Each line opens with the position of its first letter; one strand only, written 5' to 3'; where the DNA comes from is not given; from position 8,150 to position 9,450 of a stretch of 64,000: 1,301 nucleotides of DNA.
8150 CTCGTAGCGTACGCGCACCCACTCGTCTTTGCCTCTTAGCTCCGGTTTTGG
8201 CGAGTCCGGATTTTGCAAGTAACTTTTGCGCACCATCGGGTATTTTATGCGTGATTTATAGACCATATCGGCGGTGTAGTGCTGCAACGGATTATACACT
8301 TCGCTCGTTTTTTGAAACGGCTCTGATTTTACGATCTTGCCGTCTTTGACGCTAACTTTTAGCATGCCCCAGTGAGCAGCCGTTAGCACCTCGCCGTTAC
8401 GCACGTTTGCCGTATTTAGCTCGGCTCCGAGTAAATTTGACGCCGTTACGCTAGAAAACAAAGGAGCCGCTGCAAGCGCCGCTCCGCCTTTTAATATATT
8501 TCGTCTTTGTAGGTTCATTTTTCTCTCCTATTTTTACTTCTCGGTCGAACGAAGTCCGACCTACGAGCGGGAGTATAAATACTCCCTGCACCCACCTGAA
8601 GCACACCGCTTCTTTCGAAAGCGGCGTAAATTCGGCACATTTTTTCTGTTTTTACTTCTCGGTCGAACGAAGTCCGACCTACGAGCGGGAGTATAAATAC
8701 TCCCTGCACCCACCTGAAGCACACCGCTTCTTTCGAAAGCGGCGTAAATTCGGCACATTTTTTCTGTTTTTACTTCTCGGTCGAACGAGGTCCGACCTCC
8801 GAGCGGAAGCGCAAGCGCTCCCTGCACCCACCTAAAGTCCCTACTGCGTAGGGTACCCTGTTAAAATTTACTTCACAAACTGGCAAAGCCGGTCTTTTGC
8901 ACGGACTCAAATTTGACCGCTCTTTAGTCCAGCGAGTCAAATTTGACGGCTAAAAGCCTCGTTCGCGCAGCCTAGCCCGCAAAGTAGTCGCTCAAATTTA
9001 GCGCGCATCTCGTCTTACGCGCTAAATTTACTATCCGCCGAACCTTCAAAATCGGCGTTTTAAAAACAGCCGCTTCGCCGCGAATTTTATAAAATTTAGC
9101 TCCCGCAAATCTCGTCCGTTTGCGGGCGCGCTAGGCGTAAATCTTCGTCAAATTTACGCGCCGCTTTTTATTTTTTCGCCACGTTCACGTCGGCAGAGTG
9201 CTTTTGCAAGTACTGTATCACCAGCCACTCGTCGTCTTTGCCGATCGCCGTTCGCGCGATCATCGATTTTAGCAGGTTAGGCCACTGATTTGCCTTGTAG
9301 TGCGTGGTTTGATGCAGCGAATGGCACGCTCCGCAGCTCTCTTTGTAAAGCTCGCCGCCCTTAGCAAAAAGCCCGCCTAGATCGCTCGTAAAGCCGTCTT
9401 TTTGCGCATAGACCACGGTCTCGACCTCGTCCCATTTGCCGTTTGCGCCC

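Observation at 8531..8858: Three tandem copies of a structured ~118-nt module fill the 5' leader of the Tat-exported molybdoenzyme gene (candidate tandem cis-regulatory RNA)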

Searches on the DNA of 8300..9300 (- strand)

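Call 5: search_rna_families(source=window, start=8300, end=9300, threshold=evalue, max_evalue=10, show_alignments=3)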
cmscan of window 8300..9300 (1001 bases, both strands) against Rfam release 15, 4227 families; matches with E-value up to 10: 1.
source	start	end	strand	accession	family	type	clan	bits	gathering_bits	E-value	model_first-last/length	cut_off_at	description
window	8993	9089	-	RF03016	RT-12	Gene; sRNA;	-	15.9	44.2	6.9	1-117/117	no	RT-12 RNA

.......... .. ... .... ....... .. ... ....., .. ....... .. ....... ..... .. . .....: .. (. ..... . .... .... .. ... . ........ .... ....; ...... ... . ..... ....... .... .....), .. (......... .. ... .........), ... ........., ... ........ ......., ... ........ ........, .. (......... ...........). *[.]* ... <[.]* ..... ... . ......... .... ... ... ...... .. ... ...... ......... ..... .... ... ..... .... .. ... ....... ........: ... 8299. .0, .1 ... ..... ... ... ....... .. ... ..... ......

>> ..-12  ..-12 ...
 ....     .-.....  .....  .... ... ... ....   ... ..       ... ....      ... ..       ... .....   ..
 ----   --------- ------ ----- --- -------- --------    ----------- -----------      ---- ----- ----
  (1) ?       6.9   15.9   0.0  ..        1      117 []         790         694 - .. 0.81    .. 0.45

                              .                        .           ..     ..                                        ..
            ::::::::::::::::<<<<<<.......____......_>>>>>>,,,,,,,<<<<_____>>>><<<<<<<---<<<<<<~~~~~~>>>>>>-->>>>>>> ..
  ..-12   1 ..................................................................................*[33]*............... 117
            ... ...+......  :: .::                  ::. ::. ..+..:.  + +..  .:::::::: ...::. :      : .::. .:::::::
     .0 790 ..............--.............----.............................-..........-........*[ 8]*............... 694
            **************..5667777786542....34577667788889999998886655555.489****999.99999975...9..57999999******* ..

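Call 70: build_rna_model(alignment_id=A1, structure=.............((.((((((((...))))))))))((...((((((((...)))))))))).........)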
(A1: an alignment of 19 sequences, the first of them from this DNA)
Model R1 built from alignment A1 (19 sequences, 72 columns); structure: as given.
model positions 71; base pairs 20; branch points 1; effective number of sequences 2.22; information 0.793 bits per position. Calibrated on 0.2 Mb of random sequence (short: E-values are rough).
structure used (alignment columns):
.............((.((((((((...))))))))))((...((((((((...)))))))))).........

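Call 71: search_with_rna_model(model_id=R1, sources=[window, L006, L008, L010, L011, L013, L015, L016, L022, L024, L026, L029, L031, L033, L034, L035, L036, L037, L038, L046, L050, L140, L153, L062, L083, L119, L144, L167, L168, L169, L170, L171, L172, L173], max_evalue=1)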
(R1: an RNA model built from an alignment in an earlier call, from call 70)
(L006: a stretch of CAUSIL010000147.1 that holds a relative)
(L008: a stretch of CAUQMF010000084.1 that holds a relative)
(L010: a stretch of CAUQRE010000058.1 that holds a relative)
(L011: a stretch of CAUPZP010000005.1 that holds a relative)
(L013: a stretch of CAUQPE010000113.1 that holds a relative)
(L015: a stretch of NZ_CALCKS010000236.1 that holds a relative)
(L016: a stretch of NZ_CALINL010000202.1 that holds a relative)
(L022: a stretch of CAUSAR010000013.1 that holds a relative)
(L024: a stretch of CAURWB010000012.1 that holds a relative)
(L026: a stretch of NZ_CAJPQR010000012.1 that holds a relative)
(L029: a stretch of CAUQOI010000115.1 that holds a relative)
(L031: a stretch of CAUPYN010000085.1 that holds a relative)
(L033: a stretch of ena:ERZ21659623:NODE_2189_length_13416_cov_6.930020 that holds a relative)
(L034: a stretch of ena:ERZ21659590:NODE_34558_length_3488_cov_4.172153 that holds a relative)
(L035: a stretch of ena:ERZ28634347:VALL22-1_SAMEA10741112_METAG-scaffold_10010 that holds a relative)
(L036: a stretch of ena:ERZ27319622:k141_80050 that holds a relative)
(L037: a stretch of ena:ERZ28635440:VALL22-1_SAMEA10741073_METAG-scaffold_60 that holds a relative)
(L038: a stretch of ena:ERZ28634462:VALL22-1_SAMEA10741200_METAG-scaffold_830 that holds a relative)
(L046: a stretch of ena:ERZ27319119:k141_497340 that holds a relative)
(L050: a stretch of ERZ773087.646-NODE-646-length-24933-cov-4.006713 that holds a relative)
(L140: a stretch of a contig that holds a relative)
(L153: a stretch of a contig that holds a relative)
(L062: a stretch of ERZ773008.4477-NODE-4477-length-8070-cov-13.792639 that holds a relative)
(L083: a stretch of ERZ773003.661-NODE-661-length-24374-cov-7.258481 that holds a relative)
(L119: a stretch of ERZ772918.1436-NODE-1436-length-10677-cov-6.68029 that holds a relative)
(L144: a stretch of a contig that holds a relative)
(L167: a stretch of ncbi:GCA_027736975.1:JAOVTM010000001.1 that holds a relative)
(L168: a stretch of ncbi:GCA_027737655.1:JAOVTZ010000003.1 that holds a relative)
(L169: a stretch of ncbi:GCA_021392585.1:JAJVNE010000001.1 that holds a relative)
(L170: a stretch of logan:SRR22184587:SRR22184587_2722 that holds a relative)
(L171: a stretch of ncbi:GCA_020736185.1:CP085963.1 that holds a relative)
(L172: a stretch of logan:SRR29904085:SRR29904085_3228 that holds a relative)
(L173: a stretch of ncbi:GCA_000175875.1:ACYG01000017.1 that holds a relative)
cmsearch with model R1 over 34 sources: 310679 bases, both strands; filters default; matches with E-value up to 1: 57.
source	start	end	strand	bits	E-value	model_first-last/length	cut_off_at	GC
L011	565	635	-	95.4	6.1e-21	1-71/71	no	0.51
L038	2316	2386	+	95.1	7.3e-21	1-71/71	no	0.56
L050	3657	3727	+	95.1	7.3e-21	1-71/71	no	0.56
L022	1048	1118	-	94.8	8.5e-21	1-71/71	no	0.52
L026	196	266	+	94.8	8.5e-21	1-71/71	no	0.52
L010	6132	6202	-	94.3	1.1e-20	1-71/71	no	0.59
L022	892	962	-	94.3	1.1e-20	1-71/71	no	0.59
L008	1680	1750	-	94.2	1.2e-20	1-71/71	no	0.58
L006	337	407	+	94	1.3e-20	1-71/71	no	0.58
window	8532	8602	-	93.9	1.5e-20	1-71/71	no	0.52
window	8650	8720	-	93.9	1.5e-20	1-71/71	no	0.52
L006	705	775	+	93.4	1.9e-20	1-71/71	no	0.54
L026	340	410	+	92.8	2.8e-20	1-71/71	no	0.61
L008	1536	1606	-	91.9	4.6e-20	1-71/71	no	0.52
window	8768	8838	-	91.7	5.1e-20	1-71/71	no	0.59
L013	1494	1564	-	91.2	6.6e-20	1-71/71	no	0.52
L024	3188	3258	-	91.2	6.6e-20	1-71/71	no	0.52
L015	6142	6212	+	91.1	7.2e-20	1-71/71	no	0.56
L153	2718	2788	-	90.5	1e-19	1-71/71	no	0.56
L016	3623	3693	-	88.9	2.5e-19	1-71/71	no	0.52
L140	10415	10485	-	88.9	2.5e-19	1-71/71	no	0.52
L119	5866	5934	+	83.6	5e-18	1-71/71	no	0.57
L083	5959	6027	+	83.5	5.4e-18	1-71/71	no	0.55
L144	5278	5349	-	80.7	2.6e-17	1-71/71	no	0.61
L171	3728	3796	-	79.8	4.5e-17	1-71/71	no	0.55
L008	1444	1512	-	78.5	9.3e-17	1-71/71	no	0.52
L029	1515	1583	+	77.1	2.1e-16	1-71/71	no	0.55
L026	434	502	+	76.9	2.3e-16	1-71/71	no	0.54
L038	2410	2478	+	76.9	2.3e-16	1-71/71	no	0.54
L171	1159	1227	-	73.4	1.7e-15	1-71/71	no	0.59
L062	524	592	+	72.3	3.2e-15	1-71/71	no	0.59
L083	8532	8600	+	70.6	8.3e-15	1-71/71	no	0.55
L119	8439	8507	+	70.2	1.1e-14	1-71/71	no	0.58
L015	6051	6118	+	66.9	7.1e-14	1-71/71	no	0.59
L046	2929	3076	+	47.5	4.5e-09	1-71/71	no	0.53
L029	1321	1468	+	46.7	7.2e-09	1-71/71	no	0.54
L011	831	898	-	46.1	1e-08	1-71/71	no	0.46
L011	659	806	-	45.9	1.1e-08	1-71/71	no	0.55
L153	2877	2930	-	38.2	8.9e-07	1-71/71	no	0.57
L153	97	146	-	37.4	1.4e-06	1-71/71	no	0.56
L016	3720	3821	-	36.9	1.9e-06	1-71/71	no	0.51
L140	10512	10613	-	36.9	1.9e-06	1-71/71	no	0.51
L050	3883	3941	+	36.9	1.9e-06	1-71/71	no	0.49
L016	3409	3467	-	36.7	2.2e-06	1-71/71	no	0.49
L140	10201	10259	-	36.7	2.2e-06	1-71/71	no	0.49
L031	2686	2738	-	35.7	3.7e-06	1-71/71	no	0.47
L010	6360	6416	-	34.8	6.3e-06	1-71/71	no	0.51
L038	2235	2291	+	27.6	0.00037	1-71/71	no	0.49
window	8866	8928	-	26.3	0.0008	1-71/71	no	0.43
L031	2902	2954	-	24.6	0.0021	1-71/71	no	0.4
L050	3577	3629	+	24.6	0.0021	1-71/71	no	0.4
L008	1777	1828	-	22.9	0.0055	1-71/71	no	0.46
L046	2850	2902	+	22.3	0.008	1-71/71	no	0.45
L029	1242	1294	+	22.3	0.008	1-71/71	no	0.45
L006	563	618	+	20.6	0.021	1-71/71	no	0.5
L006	247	314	+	20.5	0.021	1-71/71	no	0.47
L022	1168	1220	-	19.1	0.048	1-71/71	no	0.43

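Call 74: search_dna_similar(query=window:8519-8910:-, collection=plasmids, mode=distant, max_evalue=0.001, max_rows=10)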
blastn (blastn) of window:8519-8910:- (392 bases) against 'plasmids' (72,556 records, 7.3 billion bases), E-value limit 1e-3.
No match.

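Call 75: search_dna_similar(query=window:8519-8910:-, collection=phages, mode=distant, max_evalue=0.001, max_rows=10)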
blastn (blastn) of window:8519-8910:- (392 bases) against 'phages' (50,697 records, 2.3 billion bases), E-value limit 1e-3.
No match.

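Call 76: search_with_rna_model(model_id=R1, sources=[L047, L048, L049, L050, L051, L052, L053, L054, L055, L056, L057, L058, L059, L060, L061, L062, L063, L064, L065, L066, L067, L068, L069, L070, L071, L072, L073, L074, L075, L076, L077, L078, L079, L080, L081, L082, L083, L084, L085, L086, L087, L088, L089, L090, L091, L092, L093, L094, L095, L096, L097, L098, L099, L100, L101, L102, L103, L104, L105, L106, L107, L108, L109, L110, L111, L112, L113, L114, L115, L116, L117, L118, L119, L120, L121, L122, L123, L124, L125, L126, L127, L128, L129, L130, L131, L132, L133, L134, L135, L136, L137, L138, L139, L140, L141, L142, L143, L144, L145, L146], max_evalue=0.1)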
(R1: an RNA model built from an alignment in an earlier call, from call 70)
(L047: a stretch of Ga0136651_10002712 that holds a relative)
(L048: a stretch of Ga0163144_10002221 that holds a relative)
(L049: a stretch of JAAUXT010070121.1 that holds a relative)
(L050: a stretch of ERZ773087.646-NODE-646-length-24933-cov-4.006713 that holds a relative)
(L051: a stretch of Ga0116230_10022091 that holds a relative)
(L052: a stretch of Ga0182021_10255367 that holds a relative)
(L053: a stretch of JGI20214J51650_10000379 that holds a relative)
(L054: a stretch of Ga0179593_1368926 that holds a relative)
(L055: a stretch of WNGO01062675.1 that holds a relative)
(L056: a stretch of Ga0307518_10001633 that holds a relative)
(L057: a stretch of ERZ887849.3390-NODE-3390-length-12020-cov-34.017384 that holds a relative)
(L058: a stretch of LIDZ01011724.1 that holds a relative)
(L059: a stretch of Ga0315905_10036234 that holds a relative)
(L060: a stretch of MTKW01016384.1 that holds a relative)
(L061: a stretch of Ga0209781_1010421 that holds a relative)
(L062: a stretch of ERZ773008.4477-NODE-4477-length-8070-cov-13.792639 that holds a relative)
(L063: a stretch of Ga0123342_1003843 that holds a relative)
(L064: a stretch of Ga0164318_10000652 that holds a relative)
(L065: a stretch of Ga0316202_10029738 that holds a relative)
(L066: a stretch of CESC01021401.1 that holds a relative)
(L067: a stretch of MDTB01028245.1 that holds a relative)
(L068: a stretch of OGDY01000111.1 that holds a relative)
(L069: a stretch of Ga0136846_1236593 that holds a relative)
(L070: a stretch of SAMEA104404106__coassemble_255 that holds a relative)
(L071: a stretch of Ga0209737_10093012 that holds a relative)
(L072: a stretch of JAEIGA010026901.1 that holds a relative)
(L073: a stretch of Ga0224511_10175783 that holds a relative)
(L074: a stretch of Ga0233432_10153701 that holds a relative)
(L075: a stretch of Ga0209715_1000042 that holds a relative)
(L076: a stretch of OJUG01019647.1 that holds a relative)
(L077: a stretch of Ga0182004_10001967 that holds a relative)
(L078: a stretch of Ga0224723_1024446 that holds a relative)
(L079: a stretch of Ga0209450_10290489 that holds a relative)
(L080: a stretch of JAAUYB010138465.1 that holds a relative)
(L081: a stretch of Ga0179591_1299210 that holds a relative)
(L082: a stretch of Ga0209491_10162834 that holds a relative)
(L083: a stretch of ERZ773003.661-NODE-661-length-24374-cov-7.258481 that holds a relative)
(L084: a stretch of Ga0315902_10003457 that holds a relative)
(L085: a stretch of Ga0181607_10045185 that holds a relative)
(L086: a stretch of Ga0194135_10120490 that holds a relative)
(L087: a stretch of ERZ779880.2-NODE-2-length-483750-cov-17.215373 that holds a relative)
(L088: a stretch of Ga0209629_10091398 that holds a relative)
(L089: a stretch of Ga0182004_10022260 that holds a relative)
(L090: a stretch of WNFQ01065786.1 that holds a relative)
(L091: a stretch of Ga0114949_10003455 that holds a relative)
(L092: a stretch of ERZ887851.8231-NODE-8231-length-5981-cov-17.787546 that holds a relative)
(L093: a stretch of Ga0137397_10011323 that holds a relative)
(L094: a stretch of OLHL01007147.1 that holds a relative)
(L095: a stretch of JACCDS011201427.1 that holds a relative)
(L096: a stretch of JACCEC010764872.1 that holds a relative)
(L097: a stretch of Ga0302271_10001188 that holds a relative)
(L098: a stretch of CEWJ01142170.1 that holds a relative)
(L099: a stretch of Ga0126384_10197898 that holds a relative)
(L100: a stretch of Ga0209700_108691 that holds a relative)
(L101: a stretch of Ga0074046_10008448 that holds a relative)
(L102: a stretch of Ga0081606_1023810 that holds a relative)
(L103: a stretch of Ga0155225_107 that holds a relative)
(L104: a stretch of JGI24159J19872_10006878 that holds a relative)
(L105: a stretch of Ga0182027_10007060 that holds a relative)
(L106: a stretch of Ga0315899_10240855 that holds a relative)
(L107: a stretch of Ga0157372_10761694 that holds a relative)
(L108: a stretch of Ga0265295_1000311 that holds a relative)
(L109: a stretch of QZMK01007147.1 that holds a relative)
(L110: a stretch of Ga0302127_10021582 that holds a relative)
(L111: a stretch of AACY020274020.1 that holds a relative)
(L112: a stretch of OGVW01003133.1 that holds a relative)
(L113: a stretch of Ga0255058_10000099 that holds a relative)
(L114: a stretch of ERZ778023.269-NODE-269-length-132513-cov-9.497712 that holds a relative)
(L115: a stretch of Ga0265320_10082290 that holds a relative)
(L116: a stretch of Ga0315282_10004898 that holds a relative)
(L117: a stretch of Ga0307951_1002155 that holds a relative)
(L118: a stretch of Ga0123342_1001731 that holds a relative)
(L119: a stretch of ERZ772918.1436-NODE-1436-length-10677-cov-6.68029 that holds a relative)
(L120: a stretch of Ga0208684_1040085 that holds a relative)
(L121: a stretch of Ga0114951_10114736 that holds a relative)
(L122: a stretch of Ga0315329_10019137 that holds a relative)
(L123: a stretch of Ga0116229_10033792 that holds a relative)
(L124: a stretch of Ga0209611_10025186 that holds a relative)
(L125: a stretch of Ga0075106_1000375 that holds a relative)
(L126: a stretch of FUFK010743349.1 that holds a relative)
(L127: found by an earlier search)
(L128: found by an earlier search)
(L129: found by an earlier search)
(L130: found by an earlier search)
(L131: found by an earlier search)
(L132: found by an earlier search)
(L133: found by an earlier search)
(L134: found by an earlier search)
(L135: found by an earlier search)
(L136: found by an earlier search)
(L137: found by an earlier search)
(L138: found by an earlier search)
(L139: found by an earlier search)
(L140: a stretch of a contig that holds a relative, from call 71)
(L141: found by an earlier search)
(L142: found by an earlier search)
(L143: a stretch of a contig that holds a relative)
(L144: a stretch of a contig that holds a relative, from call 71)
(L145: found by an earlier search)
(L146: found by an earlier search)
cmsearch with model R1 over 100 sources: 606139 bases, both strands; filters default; matches with E-value up to 0.1: 16.
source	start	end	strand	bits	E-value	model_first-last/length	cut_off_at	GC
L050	3657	3727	+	95.1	1.4e-20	1-71/71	no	0.56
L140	10415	10485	-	88.9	4.9e-19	1-71/71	no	0.52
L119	5866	5934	+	83.6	9.7e-18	1-71/71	no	0.57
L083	5959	6027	+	83.5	1e-17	1-71/71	no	0.55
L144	5278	5349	-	80.7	5.1e-17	1-71/71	no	0.61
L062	524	592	+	72.3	6.3e-15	1-71/71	no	0.59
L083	8532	8600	+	70.6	1.6e-14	1-71/71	no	0.55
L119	8439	8507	+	70.2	2.1e-14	1-71/71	no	0.58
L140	10512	10613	-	36.9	3.7e-06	1-71/71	no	0.51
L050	3883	3941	+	36.9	3.8e-06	1-71/71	no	0.49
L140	10201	10259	-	36.7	4.2e-06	1-71/71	no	0.49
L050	3577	3629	+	24.6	0.0042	1-71/71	no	0.4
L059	3791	3852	+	22.4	0.014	1-71/71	no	0.48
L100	2267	2324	-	20.7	0.039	1-71/71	no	0.47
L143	2025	2085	-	20.2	0.05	1-71/71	no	0.39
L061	1149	1208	+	19.5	0.073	1-71/71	no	0.38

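Call 77: search_with_rna_model(model_id=R1, sources=[L147, L148, L149, L150, L151, L152, L153, L154, L155, L156, L157, L158, L159, L160, L161, L162, L163, L164, L165, L166, L001, L002, L003, L004, L005, L007, L009, L012, L014, L017, L018, L019, L020, L021, L023, L025, L027, L028, L030, L032, L039, L040, L041, L042, L043, L044, L045], max_evalue=0.1)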
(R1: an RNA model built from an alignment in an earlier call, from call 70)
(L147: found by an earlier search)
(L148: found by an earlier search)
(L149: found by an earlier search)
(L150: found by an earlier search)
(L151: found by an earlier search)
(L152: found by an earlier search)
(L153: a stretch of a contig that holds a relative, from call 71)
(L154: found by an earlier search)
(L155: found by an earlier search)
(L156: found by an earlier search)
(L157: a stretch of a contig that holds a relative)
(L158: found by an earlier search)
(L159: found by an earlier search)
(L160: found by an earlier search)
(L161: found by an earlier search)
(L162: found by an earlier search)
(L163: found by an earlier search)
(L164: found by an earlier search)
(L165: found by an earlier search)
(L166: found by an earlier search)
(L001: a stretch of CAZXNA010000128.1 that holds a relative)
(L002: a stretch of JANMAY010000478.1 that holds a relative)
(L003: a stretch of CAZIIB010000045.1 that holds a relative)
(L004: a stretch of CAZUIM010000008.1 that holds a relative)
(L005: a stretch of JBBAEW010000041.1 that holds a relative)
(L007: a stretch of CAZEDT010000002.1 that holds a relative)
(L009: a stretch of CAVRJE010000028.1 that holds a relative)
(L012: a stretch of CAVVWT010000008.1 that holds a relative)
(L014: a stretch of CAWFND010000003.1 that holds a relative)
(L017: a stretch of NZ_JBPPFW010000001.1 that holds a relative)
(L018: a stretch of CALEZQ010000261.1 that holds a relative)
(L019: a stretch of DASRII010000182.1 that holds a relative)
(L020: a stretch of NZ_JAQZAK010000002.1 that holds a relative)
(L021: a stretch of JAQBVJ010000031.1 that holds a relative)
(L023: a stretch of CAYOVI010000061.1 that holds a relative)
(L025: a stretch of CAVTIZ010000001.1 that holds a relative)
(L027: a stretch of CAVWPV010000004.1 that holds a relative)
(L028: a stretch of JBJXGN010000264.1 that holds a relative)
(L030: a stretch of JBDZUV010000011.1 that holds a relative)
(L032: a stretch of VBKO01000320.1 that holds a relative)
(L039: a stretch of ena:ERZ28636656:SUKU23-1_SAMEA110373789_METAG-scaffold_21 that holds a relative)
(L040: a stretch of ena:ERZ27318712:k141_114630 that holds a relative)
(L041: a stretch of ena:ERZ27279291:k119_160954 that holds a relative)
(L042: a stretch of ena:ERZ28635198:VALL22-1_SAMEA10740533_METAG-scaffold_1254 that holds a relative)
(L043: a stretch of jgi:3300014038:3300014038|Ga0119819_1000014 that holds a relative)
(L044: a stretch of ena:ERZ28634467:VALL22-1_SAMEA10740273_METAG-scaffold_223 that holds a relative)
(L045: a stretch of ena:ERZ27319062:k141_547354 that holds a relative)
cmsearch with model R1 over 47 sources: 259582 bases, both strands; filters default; matches with E-value up to 0.1: 28.
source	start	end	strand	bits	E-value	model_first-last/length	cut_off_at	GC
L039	3027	3097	+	93.9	1.2e-20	1-71/71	no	0.52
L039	3145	3215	+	93.9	1.2e-20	1-71/71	no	0.52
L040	3027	3097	+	93.9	1.2e-20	1-71/71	no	0.52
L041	3027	3097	+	93.9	1.2e-20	1-71/71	no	0.52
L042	3027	3097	+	93.9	1.2e-20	1-71/71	no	0.52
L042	3145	3215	+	93.9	1.2e-20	1-71/71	no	0.52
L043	3027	3097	+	93.9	1.2e-20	1-71/71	no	0.52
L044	3027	3097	+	93.9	1.2e-20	1-71/71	no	0.52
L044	3145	3215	+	93.9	1.2e-20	1-71/71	no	0.52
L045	3027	3097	+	93.9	1.2e-20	1-71/71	no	0.52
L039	2909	2979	+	91.7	4.3e-20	1-71/71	no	0.59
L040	2909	2979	+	91.7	4.3e-20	1-71/71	no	0.59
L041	2909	2979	+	91.7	4.3e-20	1-71/71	no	0.59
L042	2909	2979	+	91.7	4.3e-20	1-71/71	no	0.59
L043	2909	2979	+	91.7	4.3e-20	1-71/71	no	0.59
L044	2909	2979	+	91.7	4.3e-20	1-71/71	no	0.59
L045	2909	2979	+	91.7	4.3e-20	1-71/71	no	0.59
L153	2718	2788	-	90.5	8.5e-20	1-71/71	no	0.56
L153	2877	2930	-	38.2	7.5e-07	1-71/71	no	0.57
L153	97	146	-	37.4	1.2e-06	1-71/71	no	0.56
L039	2819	2881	+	26.3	0.00067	1-71/71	no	0.43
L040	2819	2881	+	26.3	0.00067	1-71/71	no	0.43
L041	2819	2881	+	26.3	0.00067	1-71/71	no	0.43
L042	2819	2881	+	26.3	0.00067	1-71/71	no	0.43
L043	2819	2881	+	26.3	0.00067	1-71/71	no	0.43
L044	2819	2881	+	26.3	0.00067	1-71/71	no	0.43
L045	2819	2881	+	26.3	0.00067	1-71/71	no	0.43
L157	582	661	+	22.3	0.0064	1-71/71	no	0.32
